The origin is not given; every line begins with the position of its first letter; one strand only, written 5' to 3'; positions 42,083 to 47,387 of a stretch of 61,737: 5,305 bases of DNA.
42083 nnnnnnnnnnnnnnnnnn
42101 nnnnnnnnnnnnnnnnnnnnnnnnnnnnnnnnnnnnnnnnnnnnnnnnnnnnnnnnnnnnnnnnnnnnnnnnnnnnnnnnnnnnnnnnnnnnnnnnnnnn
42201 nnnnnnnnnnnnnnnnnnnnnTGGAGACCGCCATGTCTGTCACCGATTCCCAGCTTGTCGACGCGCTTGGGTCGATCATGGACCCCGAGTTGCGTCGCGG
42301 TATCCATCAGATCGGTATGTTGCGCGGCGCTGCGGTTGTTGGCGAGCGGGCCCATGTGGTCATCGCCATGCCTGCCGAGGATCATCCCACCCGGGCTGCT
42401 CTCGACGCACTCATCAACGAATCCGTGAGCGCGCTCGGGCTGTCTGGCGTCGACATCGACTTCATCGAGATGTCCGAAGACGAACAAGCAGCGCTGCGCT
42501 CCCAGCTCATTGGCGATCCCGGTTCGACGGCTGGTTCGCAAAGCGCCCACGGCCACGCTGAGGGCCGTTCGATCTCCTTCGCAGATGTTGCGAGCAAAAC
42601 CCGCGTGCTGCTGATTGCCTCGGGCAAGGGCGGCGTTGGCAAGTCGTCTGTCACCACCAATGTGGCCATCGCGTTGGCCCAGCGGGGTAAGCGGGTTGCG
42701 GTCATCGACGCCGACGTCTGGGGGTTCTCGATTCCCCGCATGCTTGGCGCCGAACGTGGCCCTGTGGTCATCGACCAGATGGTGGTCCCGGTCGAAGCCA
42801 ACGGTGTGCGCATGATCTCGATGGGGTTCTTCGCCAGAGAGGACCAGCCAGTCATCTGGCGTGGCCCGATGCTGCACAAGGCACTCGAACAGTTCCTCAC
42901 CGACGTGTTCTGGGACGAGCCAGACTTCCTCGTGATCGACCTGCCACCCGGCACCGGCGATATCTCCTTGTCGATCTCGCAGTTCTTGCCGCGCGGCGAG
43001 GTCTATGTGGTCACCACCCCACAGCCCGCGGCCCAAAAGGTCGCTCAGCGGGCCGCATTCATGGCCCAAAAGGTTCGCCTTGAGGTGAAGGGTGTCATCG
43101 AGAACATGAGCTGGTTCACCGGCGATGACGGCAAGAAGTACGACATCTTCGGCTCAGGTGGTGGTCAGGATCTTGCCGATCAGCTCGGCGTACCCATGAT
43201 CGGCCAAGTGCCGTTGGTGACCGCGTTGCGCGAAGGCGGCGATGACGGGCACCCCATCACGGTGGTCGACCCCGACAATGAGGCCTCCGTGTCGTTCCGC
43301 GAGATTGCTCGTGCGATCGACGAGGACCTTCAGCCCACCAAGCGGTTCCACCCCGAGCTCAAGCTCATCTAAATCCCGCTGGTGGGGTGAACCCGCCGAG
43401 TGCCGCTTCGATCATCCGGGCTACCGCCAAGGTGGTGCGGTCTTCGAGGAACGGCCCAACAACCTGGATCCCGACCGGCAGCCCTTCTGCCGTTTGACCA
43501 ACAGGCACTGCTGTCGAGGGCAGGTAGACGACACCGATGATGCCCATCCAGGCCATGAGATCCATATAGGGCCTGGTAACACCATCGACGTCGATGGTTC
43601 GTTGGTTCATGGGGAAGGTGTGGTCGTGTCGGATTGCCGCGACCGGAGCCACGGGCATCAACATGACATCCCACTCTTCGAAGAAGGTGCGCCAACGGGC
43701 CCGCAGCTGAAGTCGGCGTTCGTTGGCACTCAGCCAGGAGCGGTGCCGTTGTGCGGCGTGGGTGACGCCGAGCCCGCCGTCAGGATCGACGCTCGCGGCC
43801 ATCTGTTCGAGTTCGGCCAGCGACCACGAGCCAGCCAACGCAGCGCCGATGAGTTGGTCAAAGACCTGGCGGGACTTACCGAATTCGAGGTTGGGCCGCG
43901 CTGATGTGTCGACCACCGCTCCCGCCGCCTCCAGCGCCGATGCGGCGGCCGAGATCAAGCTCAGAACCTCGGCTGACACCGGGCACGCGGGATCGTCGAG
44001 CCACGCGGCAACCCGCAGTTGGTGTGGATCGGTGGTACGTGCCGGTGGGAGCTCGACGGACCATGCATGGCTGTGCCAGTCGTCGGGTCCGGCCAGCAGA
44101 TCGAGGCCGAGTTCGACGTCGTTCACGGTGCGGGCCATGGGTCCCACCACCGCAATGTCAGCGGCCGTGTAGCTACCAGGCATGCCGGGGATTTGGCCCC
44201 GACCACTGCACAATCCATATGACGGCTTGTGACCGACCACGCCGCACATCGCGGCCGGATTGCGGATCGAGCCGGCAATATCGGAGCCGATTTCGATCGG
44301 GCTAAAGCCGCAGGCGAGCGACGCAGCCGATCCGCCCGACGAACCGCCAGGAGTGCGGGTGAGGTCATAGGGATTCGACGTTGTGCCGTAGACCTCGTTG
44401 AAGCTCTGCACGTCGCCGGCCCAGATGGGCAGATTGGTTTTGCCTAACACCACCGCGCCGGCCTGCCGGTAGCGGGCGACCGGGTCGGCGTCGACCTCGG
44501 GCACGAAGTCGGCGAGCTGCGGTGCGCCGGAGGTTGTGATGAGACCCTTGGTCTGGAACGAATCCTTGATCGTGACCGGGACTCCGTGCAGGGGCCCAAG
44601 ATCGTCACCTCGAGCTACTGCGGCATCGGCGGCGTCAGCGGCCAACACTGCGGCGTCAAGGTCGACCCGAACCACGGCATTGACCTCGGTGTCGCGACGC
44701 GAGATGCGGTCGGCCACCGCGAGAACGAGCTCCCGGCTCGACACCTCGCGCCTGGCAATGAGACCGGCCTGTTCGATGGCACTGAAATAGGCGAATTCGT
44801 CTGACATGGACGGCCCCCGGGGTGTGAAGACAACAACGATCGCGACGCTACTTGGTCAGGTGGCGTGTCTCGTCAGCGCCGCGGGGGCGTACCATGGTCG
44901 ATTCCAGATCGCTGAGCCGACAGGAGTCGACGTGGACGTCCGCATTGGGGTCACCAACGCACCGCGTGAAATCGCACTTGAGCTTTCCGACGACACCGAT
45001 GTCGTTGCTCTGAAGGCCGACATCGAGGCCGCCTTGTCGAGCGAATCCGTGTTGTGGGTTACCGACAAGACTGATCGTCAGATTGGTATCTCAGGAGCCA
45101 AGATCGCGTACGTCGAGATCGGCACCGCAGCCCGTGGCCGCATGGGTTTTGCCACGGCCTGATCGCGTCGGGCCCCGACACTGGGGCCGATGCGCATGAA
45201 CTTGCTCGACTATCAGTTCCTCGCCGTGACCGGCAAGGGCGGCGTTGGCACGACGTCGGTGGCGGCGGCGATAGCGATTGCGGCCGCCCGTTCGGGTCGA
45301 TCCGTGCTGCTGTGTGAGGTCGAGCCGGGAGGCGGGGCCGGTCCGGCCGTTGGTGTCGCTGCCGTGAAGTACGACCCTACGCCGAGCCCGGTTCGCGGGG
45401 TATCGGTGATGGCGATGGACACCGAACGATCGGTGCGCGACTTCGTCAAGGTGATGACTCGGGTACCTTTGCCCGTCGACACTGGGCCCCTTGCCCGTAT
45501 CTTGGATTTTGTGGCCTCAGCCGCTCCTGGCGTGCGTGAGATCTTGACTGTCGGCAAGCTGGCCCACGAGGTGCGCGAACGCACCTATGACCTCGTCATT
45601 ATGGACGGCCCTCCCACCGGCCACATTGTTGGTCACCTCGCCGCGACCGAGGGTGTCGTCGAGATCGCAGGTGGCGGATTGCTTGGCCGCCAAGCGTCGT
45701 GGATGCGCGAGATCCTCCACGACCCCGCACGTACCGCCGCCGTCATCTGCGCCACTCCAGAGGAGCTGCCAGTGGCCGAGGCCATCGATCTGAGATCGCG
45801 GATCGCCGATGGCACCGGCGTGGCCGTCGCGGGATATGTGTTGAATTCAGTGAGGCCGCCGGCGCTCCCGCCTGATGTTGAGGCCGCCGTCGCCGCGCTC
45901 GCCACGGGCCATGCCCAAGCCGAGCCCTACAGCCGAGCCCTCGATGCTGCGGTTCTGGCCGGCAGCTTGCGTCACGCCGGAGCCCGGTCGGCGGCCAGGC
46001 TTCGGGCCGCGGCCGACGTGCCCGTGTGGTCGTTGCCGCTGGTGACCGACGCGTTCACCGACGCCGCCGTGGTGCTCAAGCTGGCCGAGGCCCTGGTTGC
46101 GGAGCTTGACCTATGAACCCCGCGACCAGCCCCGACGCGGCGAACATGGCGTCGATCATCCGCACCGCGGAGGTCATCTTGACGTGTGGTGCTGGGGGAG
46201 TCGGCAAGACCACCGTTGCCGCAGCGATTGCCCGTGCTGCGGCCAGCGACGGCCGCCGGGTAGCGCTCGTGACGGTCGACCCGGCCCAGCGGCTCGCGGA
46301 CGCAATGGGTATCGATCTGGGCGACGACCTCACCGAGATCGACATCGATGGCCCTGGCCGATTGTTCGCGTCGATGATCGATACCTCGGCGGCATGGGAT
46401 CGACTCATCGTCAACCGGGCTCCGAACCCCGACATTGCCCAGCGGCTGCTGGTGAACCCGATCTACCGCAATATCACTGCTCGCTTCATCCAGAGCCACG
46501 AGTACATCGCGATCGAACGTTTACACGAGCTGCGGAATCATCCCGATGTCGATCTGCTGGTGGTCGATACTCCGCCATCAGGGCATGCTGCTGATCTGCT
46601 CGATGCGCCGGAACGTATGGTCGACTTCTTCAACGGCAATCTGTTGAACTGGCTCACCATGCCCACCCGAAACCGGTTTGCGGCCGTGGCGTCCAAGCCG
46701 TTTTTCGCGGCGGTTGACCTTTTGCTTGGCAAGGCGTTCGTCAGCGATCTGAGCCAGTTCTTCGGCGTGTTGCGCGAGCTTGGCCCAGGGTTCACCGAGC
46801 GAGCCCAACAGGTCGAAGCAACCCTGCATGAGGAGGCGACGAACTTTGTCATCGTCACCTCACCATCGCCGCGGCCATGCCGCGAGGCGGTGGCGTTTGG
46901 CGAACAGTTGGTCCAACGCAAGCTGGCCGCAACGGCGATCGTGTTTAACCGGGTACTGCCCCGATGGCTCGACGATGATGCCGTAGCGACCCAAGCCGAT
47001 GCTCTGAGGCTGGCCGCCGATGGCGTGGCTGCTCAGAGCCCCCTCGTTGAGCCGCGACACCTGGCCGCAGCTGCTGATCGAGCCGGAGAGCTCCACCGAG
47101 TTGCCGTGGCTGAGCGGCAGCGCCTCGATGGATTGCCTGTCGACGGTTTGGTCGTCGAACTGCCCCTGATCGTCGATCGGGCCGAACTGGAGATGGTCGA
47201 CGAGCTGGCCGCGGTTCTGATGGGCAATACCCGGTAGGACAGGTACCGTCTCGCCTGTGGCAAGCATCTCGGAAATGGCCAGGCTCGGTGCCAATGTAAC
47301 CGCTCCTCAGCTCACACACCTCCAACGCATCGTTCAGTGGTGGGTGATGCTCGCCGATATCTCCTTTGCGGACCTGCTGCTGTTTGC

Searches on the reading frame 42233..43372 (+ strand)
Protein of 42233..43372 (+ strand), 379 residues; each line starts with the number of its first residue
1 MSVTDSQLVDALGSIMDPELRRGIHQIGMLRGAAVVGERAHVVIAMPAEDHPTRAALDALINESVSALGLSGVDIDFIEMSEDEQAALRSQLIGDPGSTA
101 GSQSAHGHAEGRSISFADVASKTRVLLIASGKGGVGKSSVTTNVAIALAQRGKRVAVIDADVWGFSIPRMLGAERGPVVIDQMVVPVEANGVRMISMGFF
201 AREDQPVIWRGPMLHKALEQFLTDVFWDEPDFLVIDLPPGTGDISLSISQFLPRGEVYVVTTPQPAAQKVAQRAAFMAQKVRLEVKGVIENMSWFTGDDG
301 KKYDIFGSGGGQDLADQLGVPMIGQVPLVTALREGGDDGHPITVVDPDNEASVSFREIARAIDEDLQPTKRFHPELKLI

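Call 64: search_protein_families(library=pfam, max_evalue=0.000001, proteins=[window:42233-43372:+])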
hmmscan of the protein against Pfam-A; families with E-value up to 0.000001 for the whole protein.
window:42233-43372:+ (379 aa): 5 families
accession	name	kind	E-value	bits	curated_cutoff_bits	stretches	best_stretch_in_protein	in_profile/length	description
PF10609.15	ParA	-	1.2e-85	287.4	27.1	1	124-362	4-245/246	NUBPL iron-transfer P-loop NTPase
PF01656.29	CbiA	-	6.4e-14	52.4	25.4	1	127-291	2-81/125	CobQ/CobB/MinD/ParA nucleotide binding domain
PF00142.24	Fer4_NifH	-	2.2e-11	44.2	25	0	130-183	6-59/271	4Fe-4S iron sulfur cluster binding proteins, NifH/frxC family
PF13614.12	AAA_31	-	2.7e-09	37.6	27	1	124-162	2-40/177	AAA domain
PF09140.17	MipZ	-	1.1e-08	35.2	20.7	1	125-239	2-109/262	ATPase MipZ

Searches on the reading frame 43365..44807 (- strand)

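Call 77: search_protein_families(library=pfam, max_evalue=0.000001, proteins=[window:43365-44807:-])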
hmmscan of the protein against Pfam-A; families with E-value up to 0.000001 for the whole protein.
window:43365-44807:- (480 aa): 1 family
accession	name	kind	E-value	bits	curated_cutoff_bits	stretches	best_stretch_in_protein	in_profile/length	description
PF01425.27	Amidase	-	6.6e-104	348.9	27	1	26-460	1-445/445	Amidase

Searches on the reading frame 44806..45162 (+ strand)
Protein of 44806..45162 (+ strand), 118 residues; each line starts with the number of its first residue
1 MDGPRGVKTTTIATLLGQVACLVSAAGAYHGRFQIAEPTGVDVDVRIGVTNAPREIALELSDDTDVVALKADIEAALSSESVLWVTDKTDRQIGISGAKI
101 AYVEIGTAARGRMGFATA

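Call 77: search_protein_families(library=pfam, max_evalue=0.000001, proteins=[window:44806-45162:+])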
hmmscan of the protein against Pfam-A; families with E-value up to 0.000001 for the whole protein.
window:44806-45162:+ (118 aa): 1 family
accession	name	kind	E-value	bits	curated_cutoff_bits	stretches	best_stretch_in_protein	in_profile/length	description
PF11305.13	DUF3107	-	4.2e-18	65.8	27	1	43-116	1-73/73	Protein of unknown function (DUF3107)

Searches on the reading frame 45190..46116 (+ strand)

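Call 77: search_protein_families(library=pfam, max_evalue=0.000001, proteins=[window:45190-46116:+])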
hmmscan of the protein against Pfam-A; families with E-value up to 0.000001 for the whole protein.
window:45190-46116:+ (308 aa): 1 family
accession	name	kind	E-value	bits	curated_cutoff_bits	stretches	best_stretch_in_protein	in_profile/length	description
PF02374.21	ArsA_ATPase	-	7.6e-19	68.5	24.3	1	9-151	2-143/305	Anion-transporting ATPase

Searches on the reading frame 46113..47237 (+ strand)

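Call 77: search_protein_families(library=pfam, max_evalue=0.000001, proteins=[window:46113-47237:+])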
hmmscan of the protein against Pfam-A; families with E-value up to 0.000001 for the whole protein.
window:46113-47237:+ (374 aa): 4 families
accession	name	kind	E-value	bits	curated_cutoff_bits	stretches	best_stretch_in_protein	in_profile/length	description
PF02374.21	ArsA_ATPase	-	1.9e-24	86.9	24.3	1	20-288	2-252/305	Anion-transporting ATPase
PF01656.29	CbiA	-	1.1e-10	41.9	25.4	1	22-110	2-90/125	CobQ/CobB/MinD/ParA nucleotide binding domain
PF13614.12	AAA_31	-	3.7e-08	34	27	1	27-156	10-128/177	AAA domain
PF10609.15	ParA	-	6.2e-07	29.5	27.1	0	21-56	6-41/246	NUBPL iron-transfer P-loop NTPase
